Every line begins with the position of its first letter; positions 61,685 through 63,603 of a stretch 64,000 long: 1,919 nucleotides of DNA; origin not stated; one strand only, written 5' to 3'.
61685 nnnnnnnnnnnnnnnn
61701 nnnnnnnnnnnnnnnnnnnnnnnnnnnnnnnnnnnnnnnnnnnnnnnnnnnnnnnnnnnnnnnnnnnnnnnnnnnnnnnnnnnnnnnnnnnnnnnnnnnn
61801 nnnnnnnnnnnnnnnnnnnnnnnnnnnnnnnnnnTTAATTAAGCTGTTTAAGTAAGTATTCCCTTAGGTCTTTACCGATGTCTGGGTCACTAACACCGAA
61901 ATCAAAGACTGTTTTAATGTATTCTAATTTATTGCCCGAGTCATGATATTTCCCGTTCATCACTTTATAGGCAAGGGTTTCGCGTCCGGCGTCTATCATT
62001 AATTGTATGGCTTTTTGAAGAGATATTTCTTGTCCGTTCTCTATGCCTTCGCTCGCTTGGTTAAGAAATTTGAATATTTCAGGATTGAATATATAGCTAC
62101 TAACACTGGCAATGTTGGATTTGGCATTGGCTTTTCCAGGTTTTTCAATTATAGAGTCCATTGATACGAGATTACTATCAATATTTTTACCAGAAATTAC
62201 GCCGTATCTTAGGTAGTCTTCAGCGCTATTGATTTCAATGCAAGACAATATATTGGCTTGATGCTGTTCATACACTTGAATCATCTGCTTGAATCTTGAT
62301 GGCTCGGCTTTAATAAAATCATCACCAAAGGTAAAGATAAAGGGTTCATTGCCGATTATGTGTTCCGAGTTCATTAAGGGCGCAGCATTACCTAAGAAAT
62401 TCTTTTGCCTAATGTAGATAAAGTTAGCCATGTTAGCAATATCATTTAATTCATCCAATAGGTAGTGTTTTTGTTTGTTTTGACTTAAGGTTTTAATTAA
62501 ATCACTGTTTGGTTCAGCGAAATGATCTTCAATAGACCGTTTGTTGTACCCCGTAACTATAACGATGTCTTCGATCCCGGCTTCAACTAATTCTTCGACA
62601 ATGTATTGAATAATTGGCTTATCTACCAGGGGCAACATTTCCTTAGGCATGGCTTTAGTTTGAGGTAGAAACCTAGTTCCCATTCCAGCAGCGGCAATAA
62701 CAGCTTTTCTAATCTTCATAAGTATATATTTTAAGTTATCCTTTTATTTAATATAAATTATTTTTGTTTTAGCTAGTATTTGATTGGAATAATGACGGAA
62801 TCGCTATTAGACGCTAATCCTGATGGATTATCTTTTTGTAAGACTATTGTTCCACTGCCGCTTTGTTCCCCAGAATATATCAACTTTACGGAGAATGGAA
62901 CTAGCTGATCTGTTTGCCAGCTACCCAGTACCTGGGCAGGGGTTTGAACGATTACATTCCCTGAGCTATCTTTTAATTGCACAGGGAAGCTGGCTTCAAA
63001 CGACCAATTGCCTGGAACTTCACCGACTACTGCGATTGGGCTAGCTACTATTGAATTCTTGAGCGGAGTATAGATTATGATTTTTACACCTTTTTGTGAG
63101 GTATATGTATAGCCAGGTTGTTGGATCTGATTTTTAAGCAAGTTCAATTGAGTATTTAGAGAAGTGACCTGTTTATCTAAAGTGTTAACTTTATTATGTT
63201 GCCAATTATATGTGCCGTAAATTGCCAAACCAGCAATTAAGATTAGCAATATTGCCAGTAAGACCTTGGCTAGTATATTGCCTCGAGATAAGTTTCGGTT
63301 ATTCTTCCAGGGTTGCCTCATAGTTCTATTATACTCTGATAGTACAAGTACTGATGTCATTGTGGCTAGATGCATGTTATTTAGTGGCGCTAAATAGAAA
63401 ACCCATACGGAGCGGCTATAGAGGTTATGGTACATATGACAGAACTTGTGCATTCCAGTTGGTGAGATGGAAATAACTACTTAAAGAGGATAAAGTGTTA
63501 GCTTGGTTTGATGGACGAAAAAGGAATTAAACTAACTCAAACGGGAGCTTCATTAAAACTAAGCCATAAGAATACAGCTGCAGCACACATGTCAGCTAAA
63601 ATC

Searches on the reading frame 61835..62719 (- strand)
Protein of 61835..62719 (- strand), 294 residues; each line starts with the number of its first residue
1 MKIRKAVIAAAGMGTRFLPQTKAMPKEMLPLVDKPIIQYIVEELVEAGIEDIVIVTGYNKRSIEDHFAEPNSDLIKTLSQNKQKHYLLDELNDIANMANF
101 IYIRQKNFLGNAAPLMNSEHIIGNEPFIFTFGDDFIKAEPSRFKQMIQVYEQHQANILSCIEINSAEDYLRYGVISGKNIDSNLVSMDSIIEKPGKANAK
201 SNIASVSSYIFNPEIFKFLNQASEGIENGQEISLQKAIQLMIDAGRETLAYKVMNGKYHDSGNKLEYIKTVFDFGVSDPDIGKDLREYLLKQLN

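Call 60: search_protein_families(library=pfam, proteins=[window:61835-62719:-], max_evalue=0.5)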
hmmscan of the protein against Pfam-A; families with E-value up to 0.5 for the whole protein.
window:61835-62719:- (294 aa): 5 families
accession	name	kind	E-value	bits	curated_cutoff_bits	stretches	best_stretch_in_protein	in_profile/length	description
PF00483.29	NTP_transferase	-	1.1e-32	114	21.2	1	5-268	1-236/245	Nucleotidyl transferase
PF12804.13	NTP_transf_3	-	1.2e-07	32.5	27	1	6-74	1-62/160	MobA-like NTP transferase domain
PF01128.25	IspD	-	0.0054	16.9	27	1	6-64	3-60/221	2-C-methyl-D-erythritol 4-phosphate cytidylyltransferase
PF02348.25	CTP_transf_3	-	0.022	15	22.6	1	26-56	16-47/217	Cytidylyltransferase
PF22298.2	Tsr1_G-like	-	0.088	13.1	27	1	137-183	42-88/161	Tsr1, G-like domain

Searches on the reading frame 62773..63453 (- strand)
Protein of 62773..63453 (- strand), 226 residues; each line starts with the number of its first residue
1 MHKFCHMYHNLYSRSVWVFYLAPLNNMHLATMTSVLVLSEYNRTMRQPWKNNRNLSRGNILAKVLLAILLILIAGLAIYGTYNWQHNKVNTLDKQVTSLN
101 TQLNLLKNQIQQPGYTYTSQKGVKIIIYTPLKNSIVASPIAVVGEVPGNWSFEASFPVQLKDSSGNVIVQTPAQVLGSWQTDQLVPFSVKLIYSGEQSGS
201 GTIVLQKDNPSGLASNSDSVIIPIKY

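Call 26: search_protein_families(library=pfam, proteins=[window:62773-63453:-], max_evalue=0.001)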
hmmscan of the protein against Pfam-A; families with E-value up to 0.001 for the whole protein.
window:62773-63453:- (226 aa): 1 family
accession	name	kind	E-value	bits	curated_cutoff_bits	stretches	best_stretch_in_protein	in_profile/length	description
PF10648.15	Gmad2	-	6.3e-10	39.7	25.7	1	125-212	2-84/86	Immunoglobulin-like domain of bacterial spore germination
